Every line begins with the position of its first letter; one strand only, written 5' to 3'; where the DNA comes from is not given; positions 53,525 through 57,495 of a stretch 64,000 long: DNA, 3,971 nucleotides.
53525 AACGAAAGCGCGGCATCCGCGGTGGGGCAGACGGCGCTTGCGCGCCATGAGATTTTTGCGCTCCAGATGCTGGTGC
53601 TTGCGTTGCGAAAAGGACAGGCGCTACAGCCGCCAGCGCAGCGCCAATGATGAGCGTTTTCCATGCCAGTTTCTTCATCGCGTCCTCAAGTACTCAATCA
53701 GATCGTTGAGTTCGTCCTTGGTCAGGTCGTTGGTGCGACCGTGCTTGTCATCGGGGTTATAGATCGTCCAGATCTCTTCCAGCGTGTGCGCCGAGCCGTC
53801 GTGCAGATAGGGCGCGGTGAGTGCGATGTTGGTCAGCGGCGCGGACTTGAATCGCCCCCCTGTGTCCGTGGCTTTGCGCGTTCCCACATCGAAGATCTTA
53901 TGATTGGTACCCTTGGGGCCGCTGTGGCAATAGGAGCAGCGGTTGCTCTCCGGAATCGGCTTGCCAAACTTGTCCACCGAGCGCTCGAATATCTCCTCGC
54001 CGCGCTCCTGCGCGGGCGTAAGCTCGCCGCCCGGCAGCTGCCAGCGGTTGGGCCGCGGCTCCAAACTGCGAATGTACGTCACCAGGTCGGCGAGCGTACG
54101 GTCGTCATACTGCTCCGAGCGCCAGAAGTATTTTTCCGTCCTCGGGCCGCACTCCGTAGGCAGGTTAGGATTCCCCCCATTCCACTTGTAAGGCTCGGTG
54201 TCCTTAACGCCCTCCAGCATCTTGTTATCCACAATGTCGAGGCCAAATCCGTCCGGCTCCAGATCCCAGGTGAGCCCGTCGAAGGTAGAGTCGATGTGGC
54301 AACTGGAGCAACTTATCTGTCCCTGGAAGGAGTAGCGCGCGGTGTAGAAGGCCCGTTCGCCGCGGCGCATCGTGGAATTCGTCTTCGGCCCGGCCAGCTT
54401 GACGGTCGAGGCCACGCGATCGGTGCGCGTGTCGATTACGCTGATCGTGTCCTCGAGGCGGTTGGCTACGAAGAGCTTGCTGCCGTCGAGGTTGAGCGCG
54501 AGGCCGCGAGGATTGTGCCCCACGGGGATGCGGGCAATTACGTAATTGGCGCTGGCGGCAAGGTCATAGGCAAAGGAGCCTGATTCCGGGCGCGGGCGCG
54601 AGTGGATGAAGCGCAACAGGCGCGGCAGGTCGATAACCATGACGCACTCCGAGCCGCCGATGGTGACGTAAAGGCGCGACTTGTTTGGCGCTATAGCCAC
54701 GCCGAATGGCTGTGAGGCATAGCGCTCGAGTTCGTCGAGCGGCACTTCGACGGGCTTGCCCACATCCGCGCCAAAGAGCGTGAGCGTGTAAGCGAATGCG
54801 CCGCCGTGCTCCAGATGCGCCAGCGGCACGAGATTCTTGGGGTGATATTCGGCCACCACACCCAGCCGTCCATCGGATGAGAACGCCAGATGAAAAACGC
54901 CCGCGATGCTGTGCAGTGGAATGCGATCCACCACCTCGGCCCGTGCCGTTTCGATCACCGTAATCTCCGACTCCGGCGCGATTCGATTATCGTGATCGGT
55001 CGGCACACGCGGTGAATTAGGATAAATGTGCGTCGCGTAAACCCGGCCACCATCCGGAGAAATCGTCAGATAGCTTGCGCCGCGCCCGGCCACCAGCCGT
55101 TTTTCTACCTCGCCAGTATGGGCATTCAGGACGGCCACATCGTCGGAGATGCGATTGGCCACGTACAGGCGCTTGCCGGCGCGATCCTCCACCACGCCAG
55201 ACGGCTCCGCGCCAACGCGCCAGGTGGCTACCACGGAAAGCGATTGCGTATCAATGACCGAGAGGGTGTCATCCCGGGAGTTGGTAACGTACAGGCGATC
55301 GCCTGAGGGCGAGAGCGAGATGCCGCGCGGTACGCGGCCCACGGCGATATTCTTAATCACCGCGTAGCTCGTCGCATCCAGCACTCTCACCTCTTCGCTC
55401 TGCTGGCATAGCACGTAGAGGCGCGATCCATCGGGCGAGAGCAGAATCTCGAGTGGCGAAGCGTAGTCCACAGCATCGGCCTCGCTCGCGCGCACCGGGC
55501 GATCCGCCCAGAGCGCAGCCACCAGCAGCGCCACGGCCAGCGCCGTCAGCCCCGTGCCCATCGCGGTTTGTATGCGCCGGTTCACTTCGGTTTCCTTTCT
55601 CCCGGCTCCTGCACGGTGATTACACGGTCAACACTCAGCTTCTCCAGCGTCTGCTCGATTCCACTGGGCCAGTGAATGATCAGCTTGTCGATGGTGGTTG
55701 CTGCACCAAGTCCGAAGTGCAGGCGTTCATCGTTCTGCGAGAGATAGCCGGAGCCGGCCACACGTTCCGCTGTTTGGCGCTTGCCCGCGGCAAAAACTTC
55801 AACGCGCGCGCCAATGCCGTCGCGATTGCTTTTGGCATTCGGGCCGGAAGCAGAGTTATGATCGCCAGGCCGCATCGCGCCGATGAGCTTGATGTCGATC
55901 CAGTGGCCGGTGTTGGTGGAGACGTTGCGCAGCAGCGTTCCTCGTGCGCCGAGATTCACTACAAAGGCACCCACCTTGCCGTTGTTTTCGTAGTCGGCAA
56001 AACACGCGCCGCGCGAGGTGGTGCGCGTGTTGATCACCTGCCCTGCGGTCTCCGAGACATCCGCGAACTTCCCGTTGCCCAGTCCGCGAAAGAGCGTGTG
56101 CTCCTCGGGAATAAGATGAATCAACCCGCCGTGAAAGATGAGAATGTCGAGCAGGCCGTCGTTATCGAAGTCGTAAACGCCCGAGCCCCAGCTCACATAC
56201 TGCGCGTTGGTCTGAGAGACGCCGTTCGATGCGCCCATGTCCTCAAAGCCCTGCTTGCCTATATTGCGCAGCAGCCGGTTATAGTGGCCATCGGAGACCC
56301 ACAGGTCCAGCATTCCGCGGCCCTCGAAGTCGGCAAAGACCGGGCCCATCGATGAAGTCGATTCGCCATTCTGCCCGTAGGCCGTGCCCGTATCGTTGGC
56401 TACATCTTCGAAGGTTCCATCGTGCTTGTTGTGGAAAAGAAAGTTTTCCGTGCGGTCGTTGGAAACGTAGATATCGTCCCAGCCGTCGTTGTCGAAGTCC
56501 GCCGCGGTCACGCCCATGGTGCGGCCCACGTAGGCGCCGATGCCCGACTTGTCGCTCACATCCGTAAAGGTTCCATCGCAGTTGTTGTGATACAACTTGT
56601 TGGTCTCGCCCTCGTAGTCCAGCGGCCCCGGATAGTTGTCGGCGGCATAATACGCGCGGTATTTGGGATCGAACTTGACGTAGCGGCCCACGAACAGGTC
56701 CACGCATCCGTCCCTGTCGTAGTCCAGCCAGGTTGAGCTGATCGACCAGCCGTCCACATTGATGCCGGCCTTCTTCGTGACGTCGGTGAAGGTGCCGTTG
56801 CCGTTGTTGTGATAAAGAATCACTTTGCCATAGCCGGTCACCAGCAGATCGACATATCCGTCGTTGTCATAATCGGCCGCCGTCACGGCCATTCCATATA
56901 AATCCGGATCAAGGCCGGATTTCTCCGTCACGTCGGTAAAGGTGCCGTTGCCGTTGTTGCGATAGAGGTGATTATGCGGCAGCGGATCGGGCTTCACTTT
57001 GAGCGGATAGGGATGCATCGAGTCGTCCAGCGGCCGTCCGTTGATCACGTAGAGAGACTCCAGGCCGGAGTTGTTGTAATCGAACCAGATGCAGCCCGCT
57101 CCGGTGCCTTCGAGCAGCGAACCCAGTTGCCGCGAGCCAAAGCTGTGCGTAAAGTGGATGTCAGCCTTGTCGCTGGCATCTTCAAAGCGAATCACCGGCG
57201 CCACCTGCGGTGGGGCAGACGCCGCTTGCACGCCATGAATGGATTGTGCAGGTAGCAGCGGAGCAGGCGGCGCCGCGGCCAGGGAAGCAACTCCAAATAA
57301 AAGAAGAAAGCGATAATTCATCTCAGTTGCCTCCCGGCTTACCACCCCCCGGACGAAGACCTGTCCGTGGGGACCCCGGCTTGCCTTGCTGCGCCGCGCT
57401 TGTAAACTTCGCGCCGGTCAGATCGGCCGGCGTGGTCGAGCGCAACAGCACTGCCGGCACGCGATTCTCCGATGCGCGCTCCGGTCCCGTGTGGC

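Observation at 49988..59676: Translationally coupled operon encoding a hydrazine-synthase-like haem complex in an apparently non-anammox host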

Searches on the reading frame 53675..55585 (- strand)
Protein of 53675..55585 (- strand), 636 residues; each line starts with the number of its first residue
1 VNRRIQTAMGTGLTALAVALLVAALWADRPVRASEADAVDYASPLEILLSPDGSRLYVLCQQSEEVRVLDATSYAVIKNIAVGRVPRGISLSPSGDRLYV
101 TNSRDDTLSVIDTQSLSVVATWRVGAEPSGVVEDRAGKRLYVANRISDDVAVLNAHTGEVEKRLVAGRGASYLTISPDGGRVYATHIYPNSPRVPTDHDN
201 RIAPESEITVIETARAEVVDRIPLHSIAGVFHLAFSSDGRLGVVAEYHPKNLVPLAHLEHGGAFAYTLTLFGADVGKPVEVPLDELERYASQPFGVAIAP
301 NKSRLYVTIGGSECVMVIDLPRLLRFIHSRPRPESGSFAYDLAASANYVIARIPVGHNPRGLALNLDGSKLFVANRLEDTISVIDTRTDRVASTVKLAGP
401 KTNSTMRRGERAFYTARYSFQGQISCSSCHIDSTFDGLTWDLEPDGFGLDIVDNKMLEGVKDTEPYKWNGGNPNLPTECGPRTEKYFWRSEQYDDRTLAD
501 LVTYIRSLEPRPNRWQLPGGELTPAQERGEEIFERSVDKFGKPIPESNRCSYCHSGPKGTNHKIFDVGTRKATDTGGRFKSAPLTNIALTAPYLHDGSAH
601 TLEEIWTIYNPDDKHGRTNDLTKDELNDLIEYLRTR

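Call 4: search_protein_families(library=pfam, proteins=[window:53675-55585:-], max_evalue=0.01)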
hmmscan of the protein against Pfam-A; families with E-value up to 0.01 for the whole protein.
window:53675-55585:- (636 aa): 10 families
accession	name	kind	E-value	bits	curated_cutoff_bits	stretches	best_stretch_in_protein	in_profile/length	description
PF10282.15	Lactonase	-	5e-14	52.7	21.7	1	42-112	244-319/344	Lactonase, 7-bladed beta-propeller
PF21783.3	YNCE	-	7.3e-12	45.7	27.1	1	97-178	41-122/339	YNCE-like beta-propeller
PF25174.1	Beta-prop_THOC3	-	6.1e-10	39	305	1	47-179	52-183/272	THOC3 beta-propeller domain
PF02239.22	Cytochrom_D1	-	2.4e-08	33.4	25.5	1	59-166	10-117/368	Cytochrome D1 heme domain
PF03150.19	CCP_MauG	-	1e-07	33.1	25.6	0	409-432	7-30/149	Di-haem cytochrome c peroxidase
PF21419.2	RoxA-like_Cyt-c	-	7.9e-06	25.8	26.7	1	581-605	4-28/39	RoxA-like, cytochrome c-like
PF00034.26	Cytochrom_C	-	7e-05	24.5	21.3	0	547-635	9-88/90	Cytochrome c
PF09086.16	DUF1924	-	0.0059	17.4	22.5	0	404-433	6-36/96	Domain of unknown function (DUF1924)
PF01436.27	NHL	-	0.006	17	20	0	86-104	4-21/28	NHL repeat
PF16819.11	DUF5074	-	0.0098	15.4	27.2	0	60-118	158-218/353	Domain of unknown function (DUF5074)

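Call 5: search_protein_families(library=ncbifam, proteins=[window:53675-55585:-], max_evalue=0.01)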
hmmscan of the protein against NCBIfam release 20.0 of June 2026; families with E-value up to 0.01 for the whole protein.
window:53675-55585:- (636 aa): 18 families
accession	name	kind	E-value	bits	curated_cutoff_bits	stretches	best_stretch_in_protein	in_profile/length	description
NF052342.1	hydrazine_BC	exception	6.6e-56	189.8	1250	3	39-410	36-398/690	hydrazine synthase subunit beta-gamma fusion subunit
NF052340.1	hydrazine_beta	equivalog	8.1e-49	166.6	560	1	39-388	30-371/372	hydrazine synthase subunit beta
TIGR02276.1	beta_rpt_yvtn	repeat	1.5e-43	146.5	27.85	4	93-132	1-40/42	beta-propeller repeat protein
TIGR03866.1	PQQ_ABC_repeats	subfamily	4.4e-35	121.2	287.3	3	97-185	12-100/310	PQQ-dependent catabolism-associated beta-propeller protein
NF052341.1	hydrazine_gamma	equivalog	3.9e-24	85.2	625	2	400-565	62-226/339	hydrazine synthase subunit gamma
NF052280.1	7_blade_YncE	equivalog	1.1e-19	70.4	400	3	89-186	221-317/338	7-bladed beta-propeller protein YncE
NF052460.1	L-NosZ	equivalog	1e-17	63.9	700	2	64-224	154-311/480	clade III lactonase-type nitrous-oxide reductase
TIGR04039.1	MXAN_0977_Heme2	hypoth_equivalog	1.4e-15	57.2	362.85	2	562-617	230-283/336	MbnH family di-heme enzyme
NF048007.1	MmpL3Stblzr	equivalog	9.3e-13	48.1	600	1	80-186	44-151/366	MmpL3/TtfA transport complex stabilizer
TIGR03981.2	SAM_quin_mod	hypoth_equivalog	4.7e-07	29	340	1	558-606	304-355/411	His-Xaa-Ser system-associated MauG-like protein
TIGR03791.1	TTQ_mauG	equivalog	4.3e-06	26.2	443.85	0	548-611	170-246/291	tryptophan tryptophylquinone biosynthesis enzyme MauG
NF040606.1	CytoC_perox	subfamily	4.5e-05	22.8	150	1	564-605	415-452/524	di-heme-cytochrome C peroxidase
TIGR03907.1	QH_beta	equivalog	0.00022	20.5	223.2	0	100-185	5-98/338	quinohemoprotein amine dehydrogenase subunit beta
NF038117.1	choice_anch_I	subfamily_domain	0.00022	20.2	300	0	347-415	85-166/458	choice-of-anchor I family protein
TIGR04244.1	nitrous_NosZ_RR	equivalog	0.00025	19.7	625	0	347-387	305-345/627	TAT-dependent nitrous-oxide reductase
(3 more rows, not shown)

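Call 17: search_solved_structures(query=window:53675-55585:-, max_evalue=0.01, show_alignments=3)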
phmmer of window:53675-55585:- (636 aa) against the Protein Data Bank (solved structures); distinct sequences matched with E-value up to 0.01: 16.
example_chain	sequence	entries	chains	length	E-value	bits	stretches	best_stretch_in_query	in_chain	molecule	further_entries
1l0q_A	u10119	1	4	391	1.2e-44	156.1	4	43-144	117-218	Surface layer protein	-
5c2v_B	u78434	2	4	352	2.4e-41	145.2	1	39-389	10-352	HYDRAZINE SYNTHASE BETA SUBUNIT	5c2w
5c2v_C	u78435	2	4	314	1.4e-21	80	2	400-535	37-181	HYDRAZINE SYNTHASE GAMMA SUBUNIT | Hypothetical (Di heme) protein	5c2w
6e1c_A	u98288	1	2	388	2.7e-13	52.6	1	559-611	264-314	Di-heme enzyme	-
3vgz_A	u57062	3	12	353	5.5e-10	41.6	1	44-113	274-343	Uncharacterized protein YncE | PQQ-dependent catabolism-associated beta-propeller protein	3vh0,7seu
3bws_A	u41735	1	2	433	9.3e-06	27.7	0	46-144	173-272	protein Lp49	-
1iqc_A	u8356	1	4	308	1.2e-05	27.3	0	577-635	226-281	di-heme peroxidase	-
2c1u_A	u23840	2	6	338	5.6e-05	25.1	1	570-630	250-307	DI-HAEM CYTOCHROME C PEROXIDASE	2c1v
1nml_A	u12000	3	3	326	7.3e-05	24.7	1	571-635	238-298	di-haem cytochrome c peroxidase | Cytochrome c peroxidase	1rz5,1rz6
3o5c_A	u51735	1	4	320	8.9e-05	24.4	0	578-633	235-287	Cytochrome c551 peroxidase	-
1zzh_A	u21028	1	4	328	0.00047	22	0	574-622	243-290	cytochrome c peroxidase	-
1eb7_A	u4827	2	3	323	0.00074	21.4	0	577-632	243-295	CYTOCHROME C551 PEROXIDASE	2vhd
6tv2_A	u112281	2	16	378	0.0013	20.5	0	35-132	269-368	Protein NirF | Protein NirF,Protein NirF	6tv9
3fgb_A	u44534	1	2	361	0.0014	20.4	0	79-157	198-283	uncharacterized protein Q89ZH8_BACTN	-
6qkn_A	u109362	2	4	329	0.0083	17.9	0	571-634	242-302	Cytochrome-c peroxidase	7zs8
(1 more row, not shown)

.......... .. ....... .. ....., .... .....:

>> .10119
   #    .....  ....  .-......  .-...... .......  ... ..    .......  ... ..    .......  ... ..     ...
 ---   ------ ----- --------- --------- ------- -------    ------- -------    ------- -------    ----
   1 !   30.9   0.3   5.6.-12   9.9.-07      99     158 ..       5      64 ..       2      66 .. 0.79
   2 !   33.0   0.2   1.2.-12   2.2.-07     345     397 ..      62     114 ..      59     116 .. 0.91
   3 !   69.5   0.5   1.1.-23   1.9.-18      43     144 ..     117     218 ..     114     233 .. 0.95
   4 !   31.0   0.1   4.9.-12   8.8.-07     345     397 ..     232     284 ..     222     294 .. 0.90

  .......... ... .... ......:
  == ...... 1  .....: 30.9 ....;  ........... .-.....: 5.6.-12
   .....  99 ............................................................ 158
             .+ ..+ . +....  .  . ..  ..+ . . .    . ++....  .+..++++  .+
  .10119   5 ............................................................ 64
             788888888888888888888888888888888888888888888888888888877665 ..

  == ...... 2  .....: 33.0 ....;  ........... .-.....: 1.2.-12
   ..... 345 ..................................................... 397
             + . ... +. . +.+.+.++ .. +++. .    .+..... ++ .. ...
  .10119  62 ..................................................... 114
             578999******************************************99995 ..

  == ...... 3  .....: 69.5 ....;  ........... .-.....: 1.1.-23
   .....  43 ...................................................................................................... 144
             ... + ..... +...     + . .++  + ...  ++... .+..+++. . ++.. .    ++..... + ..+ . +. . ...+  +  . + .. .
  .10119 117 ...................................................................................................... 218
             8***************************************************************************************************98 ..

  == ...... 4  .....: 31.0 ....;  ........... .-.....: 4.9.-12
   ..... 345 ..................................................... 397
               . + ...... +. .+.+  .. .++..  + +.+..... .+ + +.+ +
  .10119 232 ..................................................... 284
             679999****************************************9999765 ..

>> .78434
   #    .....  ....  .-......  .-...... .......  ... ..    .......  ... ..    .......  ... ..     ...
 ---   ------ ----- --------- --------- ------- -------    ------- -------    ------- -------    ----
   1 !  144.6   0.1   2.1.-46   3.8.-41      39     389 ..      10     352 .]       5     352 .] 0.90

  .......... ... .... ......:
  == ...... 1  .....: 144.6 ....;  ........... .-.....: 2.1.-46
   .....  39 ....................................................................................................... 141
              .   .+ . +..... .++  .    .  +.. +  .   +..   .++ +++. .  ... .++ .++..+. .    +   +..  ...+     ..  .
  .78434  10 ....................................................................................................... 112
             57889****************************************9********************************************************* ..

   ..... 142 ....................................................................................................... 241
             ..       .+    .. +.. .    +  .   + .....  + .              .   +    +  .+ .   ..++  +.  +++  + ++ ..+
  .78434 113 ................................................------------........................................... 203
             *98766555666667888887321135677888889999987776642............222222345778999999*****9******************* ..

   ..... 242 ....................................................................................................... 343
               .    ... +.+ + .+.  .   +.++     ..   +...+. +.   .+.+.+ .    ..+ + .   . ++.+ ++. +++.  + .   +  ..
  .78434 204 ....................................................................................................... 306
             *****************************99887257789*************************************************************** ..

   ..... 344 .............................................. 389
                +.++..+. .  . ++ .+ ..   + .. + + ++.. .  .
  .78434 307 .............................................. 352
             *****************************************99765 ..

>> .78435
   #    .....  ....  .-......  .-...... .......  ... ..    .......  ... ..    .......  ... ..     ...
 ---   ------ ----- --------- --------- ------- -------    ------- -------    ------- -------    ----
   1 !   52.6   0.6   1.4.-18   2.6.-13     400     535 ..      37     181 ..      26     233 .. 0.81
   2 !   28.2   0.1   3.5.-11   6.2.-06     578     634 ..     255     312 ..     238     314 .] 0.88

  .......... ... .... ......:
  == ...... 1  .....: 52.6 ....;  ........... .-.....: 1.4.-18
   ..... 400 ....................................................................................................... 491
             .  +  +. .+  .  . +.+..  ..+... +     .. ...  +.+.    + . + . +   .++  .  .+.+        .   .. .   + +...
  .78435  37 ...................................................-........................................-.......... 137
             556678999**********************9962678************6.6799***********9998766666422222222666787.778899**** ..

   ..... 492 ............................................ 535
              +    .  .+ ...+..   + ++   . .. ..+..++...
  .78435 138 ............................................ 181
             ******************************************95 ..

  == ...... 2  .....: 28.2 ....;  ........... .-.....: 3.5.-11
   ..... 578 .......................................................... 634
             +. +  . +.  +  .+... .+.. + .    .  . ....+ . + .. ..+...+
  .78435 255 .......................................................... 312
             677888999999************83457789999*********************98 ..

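Call 41: predict_structure(protein=window:53675-55585:-)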
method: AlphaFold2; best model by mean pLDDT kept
length: 636 residues; sequences in the alignment: 1
mean_pLDDT: 50.3   pTM: 0.50
mean pLDDT of the five models: 50.3, 34.5, 34.1, 32.6, 32.5
residues with pLDDT >= 90: 43; 70-90: 147; 50-70: 79; < 50: 367
segments of 3 or more residues with pLDDT < 50: 1-41, 189-204, 225-293, 332-345, 399-522, 532-621, 631-636
pLDDT, mean of each block of 10 residues (from residue 1): 38 42 33 27 70 85 81 84 84 90 90 95 86 88 83 93 75 63 64 36 57 84 47 36 35 30 34 26 29 56 70 72 65 40 53 74 77 78 87 70 26 24 24 24 26 23 21 22 20 26 26 26 51 41 27 25 22 21 24 29 37 34 50 43
secondary structure, 60 per line:
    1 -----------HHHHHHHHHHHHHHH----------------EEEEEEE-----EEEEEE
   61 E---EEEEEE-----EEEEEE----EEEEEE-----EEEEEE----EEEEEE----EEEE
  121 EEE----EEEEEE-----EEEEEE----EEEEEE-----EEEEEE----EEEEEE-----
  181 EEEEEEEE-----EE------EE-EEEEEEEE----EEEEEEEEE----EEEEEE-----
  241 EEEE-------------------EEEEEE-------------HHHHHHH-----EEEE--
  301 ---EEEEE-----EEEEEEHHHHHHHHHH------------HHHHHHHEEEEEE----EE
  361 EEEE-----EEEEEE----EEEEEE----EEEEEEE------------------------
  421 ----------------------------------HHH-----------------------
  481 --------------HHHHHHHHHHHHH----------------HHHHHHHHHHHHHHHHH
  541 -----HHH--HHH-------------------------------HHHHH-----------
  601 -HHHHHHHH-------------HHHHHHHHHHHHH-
elements in order: H12-26 E43-49 E55-61 E65-70 E76-81 E86-91 E97-102 E107-112 E117-123 E128-133 E139-144 E149-154 E160-165 E170-175 E181-188 E205-212 E217-225 E230-235 E241-244 E264-269 H283-289 E295-298 E304-308 E314-319 H320-329 H342-348 E349-354 E359-364 E370-375 E380-385 E390-396 H495-507 H524-540 H585-589 H602-609 H623-635

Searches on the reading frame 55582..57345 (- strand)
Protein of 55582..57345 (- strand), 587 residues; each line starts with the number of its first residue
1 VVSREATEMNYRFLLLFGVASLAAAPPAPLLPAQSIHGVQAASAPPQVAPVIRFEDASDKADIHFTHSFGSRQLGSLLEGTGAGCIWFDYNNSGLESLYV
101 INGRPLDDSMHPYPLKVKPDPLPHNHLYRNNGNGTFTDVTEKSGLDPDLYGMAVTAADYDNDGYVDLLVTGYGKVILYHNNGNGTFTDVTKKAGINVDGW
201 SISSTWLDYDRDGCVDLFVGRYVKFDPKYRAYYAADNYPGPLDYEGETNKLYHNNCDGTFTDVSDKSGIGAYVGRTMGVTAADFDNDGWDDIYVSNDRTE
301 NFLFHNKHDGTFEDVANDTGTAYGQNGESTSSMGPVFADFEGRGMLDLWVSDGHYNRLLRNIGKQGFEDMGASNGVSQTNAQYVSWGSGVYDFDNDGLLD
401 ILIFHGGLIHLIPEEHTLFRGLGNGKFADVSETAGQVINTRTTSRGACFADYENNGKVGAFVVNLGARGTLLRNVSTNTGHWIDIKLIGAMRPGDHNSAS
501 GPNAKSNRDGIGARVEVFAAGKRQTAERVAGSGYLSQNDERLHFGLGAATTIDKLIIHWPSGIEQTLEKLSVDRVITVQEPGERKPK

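Call 4: search_protein_families(library=pfam, proteins=[window:55582-57345:-], max_evalue=0.01)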
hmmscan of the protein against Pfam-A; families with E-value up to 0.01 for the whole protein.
window:55582-57345:- (587 aa): 3 families
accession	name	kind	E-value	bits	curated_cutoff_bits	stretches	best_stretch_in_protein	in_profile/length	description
PF13517.12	FG-GAP_3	-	3e-44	149.9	26.9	5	158-219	1-61/61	FG-GAP-like repeat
PF07593.17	UnbV_ASPIC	-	4.1e-24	84.7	23.4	1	510-576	1-67/68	ASPIC and UnbV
PF01839.29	FG-GAP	-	6.9e-12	45.4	22.1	2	151-172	2-23/37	FG-GAP repeat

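Call 5: search_protein_families(library=ncbifam, proteins=[window:55582-57345:-], max_evalue=0.01)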
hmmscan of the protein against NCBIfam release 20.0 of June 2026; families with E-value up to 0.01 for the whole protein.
window:55582-57345:- (587 aa): 0 families

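Call 71: search_solved_structures(query=window:55582-57321:-, max_evalue=0.01)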
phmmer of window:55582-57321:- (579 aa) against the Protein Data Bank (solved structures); distinct sequences matched with E-value up to 0.01: 1.
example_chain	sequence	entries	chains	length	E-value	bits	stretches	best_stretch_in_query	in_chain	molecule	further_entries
9etn_A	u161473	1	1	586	1.7e-11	47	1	251-394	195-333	Cartilage acidic protein 1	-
